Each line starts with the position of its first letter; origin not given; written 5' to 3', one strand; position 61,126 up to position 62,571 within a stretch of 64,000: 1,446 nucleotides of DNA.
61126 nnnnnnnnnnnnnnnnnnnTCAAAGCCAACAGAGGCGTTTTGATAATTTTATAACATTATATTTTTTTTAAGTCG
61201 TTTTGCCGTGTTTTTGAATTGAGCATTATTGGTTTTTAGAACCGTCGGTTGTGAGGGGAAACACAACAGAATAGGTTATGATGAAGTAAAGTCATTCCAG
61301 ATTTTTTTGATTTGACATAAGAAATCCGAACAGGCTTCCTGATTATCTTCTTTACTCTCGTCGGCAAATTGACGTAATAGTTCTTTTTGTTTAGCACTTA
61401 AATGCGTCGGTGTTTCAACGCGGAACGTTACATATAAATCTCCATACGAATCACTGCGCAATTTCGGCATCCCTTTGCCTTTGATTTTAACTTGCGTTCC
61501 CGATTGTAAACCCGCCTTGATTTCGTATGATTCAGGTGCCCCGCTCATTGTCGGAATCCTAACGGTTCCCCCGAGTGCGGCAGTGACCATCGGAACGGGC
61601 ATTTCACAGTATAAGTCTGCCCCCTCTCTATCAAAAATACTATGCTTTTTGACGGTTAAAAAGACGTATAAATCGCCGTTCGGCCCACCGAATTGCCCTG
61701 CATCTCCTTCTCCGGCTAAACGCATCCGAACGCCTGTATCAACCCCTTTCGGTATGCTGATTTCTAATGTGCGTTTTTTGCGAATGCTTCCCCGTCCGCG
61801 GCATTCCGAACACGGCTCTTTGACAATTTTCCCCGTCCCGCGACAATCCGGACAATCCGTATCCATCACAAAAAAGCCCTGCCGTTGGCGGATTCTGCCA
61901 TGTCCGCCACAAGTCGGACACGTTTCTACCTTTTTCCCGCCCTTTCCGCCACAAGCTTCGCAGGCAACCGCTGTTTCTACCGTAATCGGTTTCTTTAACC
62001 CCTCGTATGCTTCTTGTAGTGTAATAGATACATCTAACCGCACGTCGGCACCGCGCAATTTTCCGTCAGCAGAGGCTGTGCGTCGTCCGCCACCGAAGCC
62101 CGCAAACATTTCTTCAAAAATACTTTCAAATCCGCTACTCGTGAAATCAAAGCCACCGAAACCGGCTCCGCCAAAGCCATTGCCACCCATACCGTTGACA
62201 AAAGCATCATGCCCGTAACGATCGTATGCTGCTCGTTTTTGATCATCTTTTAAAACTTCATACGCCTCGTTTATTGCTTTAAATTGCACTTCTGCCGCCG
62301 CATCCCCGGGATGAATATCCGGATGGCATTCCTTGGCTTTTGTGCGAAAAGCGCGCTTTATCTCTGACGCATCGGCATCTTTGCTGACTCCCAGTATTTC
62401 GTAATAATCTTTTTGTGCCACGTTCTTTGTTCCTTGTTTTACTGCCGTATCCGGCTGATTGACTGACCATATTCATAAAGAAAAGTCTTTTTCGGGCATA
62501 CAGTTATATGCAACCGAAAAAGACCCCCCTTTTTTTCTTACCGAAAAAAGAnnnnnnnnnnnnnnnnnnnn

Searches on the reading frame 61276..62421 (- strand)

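Call 69: search_protein_families(library=pfam, proteins=[window:61276-62421:-], max_evalue=0.001)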
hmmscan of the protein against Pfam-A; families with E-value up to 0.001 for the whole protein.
window:61276-62421:- (381 aa): 4 families
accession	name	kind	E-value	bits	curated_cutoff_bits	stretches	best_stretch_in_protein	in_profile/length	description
PF01556.23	DnaJ_C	-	6.4e-49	166.3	26.6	1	128-338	2-152/152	DnaJ C terminal domain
PF00226.36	DnaJ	-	5.5e-26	90.9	27.8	1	5-67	1-63/63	DnaJ domain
PF00684.25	DnaJ_CXXCXGXG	-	4.5e-13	49.7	32.7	1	154-211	1-65/65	DnaJ central domain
PF15777.11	Anti-TRAP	-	0.00012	22.4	32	0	187-213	10-42/59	Tryptophan RNA-binding attenuator protein inhibitory protein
